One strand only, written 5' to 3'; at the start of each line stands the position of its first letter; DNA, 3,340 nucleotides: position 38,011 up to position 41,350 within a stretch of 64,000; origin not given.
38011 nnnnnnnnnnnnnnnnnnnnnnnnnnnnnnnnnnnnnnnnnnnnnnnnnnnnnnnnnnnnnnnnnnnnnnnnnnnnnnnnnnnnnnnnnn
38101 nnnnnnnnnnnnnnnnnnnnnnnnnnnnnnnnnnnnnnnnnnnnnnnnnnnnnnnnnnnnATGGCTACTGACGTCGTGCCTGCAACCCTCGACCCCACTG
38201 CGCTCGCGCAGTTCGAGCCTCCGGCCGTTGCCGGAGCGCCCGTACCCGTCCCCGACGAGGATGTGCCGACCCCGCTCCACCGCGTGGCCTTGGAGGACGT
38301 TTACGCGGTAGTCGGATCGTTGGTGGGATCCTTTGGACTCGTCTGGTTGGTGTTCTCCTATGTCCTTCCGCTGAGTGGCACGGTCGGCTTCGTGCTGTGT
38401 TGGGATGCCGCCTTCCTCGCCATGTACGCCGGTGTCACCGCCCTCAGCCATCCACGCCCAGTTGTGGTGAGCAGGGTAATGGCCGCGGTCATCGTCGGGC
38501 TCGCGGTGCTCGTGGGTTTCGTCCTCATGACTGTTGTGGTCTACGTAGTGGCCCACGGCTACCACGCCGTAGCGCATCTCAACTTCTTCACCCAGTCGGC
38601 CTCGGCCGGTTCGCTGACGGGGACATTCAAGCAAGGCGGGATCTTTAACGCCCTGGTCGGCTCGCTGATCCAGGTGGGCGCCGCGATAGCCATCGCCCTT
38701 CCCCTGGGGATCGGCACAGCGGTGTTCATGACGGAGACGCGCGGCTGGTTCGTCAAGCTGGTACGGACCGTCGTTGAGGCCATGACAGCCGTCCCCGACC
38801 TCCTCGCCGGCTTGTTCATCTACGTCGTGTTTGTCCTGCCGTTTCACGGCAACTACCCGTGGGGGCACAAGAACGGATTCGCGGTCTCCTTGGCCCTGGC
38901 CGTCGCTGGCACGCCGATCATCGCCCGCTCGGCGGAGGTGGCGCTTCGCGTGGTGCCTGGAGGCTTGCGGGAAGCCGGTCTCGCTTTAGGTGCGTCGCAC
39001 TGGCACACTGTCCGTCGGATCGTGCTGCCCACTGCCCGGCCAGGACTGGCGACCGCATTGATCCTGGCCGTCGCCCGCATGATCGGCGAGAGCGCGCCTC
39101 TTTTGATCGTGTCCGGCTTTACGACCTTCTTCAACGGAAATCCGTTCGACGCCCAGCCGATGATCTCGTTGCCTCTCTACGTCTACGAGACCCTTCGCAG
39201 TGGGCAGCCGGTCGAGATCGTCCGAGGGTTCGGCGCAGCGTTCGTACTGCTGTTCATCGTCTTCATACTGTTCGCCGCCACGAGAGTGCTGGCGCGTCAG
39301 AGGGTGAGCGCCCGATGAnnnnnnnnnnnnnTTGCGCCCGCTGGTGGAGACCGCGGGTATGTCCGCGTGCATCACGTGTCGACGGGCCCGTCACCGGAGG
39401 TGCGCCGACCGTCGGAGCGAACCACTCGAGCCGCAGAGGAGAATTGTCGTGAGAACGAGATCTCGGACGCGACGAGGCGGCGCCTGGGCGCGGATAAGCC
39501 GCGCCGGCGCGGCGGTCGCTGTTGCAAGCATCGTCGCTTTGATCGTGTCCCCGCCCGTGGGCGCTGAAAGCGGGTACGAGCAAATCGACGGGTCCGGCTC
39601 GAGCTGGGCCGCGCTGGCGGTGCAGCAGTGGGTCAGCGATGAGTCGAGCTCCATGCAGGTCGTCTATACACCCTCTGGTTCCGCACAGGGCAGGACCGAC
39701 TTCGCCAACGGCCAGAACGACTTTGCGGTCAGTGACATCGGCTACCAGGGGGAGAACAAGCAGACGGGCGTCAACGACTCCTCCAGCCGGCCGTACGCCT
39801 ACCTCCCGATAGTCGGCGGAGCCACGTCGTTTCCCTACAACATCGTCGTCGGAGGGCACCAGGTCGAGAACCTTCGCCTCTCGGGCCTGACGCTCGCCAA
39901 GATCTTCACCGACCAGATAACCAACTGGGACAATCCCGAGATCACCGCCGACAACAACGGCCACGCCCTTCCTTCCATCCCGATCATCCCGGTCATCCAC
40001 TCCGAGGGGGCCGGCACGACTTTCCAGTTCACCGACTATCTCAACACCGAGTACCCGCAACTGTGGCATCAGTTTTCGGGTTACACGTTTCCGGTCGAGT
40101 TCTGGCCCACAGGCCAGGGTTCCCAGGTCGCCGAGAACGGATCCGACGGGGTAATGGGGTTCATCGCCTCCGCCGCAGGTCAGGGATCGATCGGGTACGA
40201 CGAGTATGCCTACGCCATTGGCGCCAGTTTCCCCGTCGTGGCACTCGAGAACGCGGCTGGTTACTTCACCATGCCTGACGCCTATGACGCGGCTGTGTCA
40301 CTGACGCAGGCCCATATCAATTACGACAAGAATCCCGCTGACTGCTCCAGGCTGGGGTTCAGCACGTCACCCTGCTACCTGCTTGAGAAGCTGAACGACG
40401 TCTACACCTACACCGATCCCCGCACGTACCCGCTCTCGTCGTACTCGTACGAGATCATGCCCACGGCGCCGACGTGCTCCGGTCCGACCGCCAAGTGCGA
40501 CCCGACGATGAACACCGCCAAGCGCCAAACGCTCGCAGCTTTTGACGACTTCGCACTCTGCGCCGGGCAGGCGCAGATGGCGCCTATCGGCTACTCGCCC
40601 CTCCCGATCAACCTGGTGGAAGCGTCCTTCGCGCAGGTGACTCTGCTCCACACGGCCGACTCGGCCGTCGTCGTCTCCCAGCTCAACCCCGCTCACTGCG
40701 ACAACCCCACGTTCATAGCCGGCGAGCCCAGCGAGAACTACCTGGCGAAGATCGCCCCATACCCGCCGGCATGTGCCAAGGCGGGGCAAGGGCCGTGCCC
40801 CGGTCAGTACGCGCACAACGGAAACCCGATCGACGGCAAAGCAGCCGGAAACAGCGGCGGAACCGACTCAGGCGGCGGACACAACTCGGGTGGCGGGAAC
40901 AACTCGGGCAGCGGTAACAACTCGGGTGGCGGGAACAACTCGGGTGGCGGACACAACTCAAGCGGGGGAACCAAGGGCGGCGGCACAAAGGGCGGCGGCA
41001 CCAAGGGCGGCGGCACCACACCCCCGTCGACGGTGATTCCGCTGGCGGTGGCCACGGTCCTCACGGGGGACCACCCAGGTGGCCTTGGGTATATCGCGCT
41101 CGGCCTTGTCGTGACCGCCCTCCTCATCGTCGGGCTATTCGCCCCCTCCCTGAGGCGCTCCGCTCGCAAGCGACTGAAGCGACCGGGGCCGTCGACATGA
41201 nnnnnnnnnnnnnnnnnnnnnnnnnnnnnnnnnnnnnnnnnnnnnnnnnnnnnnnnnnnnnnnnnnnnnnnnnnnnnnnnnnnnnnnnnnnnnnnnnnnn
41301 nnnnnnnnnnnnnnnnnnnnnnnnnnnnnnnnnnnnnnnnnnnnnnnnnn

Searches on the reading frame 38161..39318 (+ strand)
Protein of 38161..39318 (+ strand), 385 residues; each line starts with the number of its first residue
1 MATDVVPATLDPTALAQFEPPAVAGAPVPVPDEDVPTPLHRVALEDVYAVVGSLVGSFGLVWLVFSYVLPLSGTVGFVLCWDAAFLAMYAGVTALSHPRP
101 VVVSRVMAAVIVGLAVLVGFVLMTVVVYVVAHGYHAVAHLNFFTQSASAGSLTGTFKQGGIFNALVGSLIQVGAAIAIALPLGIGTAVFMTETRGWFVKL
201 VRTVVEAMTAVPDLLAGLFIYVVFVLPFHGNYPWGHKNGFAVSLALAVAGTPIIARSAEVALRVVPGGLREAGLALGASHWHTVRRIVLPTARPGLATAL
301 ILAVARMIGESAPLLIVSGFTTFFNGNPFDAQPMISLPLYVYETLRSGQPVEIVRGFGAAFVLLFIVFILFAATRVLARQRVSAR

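Call 13: search_protein_families(library=pfam, proteins=[window:38161-39318:+], max_evalue=0.01)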
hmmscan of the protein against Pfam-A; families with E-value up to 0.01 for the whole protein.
window:38161-39318:+ (385 aa): 1 family
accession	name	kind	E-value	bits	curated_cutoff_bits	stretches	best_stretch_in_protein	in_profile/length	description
PF00528.27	BPD_transp_1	-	7.8e-17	62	26.4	1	180-379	2-180/184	Binding-protein-dependent transport system inner membrane component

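Call 57: search_protein_families(library=ncbifam, proteins=[window:38161-39318:+], max_evalue=0.001)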
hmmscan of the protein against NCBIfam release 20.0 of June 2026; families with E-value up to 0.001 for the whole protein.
window:38161-39318:+ (385 aa): 19 families
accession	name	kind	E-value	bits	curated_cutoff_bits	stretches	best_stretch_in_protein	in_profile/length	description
TIGR00974.1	3a0107s02c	equivalog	2.4e-58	197.4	193.45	1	106-380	3-269/272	phosphate ABC transporter permease PstA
NF008430.0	PRK11268.1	equivalog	1.8e-32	112.6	439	1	106-377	34-289/295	phosphate ABC transporter permease PstA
TIGR02138.1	phosphate_pstC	equivalog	2.2e-32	112.3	196.45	1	106-380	6-294/296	phosphate ABC transporter permease subunit PstC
TIGR01581.1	Mo_ABC_porter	hypoth_equivalog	1.8e-12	47.3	210.3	1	158-371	16-223/225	ABC transporter permease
TIGR02139.1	permease_CysT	equivalog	1.1e-10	41.5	246.1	1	241-321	134-214/265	sulfate ABC transporter permease subunit CysT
TIGR02141.1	modB_ABC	equivalog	1.5e-10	41.1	182.6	1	172-373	7-201/208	molybdate ABC transporter permease subunit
NF008435.0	PRK11275.1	equivalog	1.2e-09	37.7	502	1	241-377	172-308/319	phosphate ABC transporter permease PstC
NF008049.0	PRK10782.1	subfamily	1.3e-09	38.1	212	1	160-312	12-162/217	methionine ABC transporter permease MetI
NF006939.0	PRK09421.1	equivalog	2.9e-08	33.4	262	1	163-311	10-165/230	molybdate ABC transporter permease subunit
TIGR00969.1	3a0106s02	subfamily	3.4e-08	33.3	240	1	149-370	47-262/272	sulfate ABC transporter permease subunit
NF040839.1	tungstate_WtpB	equivalog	4.6e-08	33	340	1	137-379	19-249/251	tungstate ABC transporter permease WtpB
TIGR02140.1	permease_CysW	equivalog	1.5e-07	31.1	329.1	1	152-377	36-255/261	sulfate ABC transporter permease subunit CysW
NF038017.1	ABC_perm1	subfamily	4.2e-07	30.2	100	1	173-319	6-151/184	ABC transporter permease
NF008208.0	PRK10971.1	equivalog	2.4e-06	27.2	415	1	181-320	76-221/277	sulfate/thiosulfate ABC transporter permease CysT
TIGR03255.1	PhnV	equivalog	5.4e-06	26.3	358.7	1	102-322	10-226/270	2-aminoethylphosphonate ABC transport system, membrane component PhnV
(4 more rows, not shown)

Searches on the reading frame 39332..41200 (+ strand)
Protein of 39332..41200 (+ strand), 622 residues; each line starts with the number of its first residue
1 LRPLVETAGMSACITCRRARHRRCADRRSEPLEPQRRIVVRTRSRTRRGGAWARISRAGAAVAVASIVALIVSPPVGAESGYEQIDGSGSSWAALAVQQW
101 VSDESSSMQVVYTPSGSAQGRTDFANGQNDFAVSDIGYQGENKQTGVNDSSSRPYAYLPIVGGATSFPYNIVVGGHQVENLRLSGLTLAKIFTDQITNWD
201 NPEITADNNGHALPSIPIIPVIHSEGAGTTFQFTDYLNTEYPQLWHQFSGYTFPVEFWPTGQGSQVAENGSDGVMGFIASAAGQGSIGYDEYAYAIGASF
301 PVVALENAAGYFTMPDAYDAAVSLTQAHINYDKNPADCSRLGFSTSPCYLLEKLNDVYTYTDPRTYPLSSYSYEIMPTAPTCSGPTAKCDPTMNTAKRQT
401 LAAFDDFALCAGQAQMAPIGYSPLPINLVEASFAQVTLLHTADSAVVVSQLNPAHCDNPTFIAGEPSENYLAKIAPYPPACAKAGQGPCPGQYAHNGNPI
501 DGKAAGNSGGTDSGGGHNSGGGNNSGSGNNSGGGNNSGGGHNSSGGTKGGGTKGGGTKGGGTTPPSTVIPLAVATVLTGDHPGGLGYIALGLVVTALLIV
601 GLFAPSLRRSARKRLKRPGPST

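Call 3: search_protein_families(library=pfam, proteins=[window:39332-41200:+], max_evalue=1)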
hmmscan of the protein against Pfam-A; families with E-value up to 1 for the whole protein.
window:39332-41200:+ (622 aa): 2 families
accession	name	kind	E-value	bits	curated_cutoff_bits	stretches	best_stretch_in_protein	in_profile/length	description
PF12849.12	PBP_like_2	-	8.2e-30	104.9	27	1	78-408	5-263/267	PBP superfamily domain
PF20087.4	DUF6479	-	0.14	13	25.4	1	576-620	12-54/120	Family of unknown function (DUF6479)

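Call 4: search_protein_families(library=ncbifam, proteins=[window:39332-41200:+], max_evalue=1)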
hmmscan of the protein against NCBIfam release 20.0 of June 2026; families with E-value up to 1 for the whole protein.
window:39332-41200:+ (622 aa): 3 families
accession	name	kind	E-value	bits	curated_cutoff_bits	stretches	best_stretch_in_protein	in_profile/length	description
TIGR00975.1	3a0107s03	equivalog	7.4e-47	159.9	205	1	85-434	1-309/315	phosphate ABC transporter substrate-binding protein PstS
NF008171.0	PRK10918.1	equivalog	6.6e-21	74.7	339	1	63-317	7-246/346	phosphate ABC transporter substrate-binding protein PstS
TIGR02136.1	ptsS_2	subfamily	0.00071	18.8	206.6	1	54-201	8-154/295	phosphate ABC transporter substrate-binding protein PstS family protein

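Call 63: search_solved_structures(query=window:39332-41200:+, max_evalue=0.001, show_alignments=2)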
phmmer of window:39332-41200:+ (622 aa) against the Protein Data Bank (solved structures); distinct sequences matched with E-value up to 0.001: 17.
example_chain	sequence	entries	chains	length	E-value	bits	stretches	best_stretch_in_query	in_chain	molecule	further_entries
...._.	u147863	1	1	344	5.6e-23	84.5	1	79-325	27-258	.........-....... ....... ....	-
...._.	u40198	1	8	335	1.4e-21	79.8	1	83-321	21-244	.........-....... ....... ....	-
5wnn_A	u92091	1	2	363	2.8e-18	69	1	78-317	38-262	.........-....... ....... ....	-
4lvq_A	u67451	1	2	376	1.1e-17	67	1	81-312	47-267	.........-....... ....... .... 3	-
1pc3_A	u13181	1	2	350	3.1e-17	65.5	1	177-321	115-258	Phosphate-binding protein 1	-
7dm1_B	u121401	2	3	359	3.3e-17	65.4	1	178-321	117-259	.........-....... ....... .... 1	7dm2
9k3s_E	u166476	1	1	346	5.6e-16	61.4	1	63-312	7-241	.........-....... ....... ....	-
9k3x_E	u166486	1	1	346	1.1e-15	60.5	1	63-312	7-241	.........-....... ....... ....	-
2z22_X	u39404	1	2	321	2.1e-15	59.4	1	85-317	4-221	Periplasmic phosphate-binding protein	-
1ixh_A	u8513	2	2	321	6.1e-15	57.9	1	85-313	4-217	PHOSPHATE-BINDING PROTEIN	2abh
1quk_A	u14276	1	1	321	1.2e-14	57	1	85-313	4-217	PHOSPHATE-BINDING PROTEIN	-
1a54_A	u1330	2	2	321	1.5e-14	56.6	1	85-312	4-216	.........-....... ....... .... | PHOSPHATE-BINDING PROTEIN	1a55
1qul_A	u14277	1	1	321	1.6e-14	56.5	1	85-313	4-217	PHOSPHATE-BINDING PROTEIN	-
1ixi_A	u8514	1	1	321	2.4e-14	56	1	85-313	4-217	PHOSPHATE-BINDING PROTEIN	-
1qui_A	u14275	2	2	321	2.5e-14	55.9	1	85-313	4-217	PHOSPHATE-BINDING PROTEIN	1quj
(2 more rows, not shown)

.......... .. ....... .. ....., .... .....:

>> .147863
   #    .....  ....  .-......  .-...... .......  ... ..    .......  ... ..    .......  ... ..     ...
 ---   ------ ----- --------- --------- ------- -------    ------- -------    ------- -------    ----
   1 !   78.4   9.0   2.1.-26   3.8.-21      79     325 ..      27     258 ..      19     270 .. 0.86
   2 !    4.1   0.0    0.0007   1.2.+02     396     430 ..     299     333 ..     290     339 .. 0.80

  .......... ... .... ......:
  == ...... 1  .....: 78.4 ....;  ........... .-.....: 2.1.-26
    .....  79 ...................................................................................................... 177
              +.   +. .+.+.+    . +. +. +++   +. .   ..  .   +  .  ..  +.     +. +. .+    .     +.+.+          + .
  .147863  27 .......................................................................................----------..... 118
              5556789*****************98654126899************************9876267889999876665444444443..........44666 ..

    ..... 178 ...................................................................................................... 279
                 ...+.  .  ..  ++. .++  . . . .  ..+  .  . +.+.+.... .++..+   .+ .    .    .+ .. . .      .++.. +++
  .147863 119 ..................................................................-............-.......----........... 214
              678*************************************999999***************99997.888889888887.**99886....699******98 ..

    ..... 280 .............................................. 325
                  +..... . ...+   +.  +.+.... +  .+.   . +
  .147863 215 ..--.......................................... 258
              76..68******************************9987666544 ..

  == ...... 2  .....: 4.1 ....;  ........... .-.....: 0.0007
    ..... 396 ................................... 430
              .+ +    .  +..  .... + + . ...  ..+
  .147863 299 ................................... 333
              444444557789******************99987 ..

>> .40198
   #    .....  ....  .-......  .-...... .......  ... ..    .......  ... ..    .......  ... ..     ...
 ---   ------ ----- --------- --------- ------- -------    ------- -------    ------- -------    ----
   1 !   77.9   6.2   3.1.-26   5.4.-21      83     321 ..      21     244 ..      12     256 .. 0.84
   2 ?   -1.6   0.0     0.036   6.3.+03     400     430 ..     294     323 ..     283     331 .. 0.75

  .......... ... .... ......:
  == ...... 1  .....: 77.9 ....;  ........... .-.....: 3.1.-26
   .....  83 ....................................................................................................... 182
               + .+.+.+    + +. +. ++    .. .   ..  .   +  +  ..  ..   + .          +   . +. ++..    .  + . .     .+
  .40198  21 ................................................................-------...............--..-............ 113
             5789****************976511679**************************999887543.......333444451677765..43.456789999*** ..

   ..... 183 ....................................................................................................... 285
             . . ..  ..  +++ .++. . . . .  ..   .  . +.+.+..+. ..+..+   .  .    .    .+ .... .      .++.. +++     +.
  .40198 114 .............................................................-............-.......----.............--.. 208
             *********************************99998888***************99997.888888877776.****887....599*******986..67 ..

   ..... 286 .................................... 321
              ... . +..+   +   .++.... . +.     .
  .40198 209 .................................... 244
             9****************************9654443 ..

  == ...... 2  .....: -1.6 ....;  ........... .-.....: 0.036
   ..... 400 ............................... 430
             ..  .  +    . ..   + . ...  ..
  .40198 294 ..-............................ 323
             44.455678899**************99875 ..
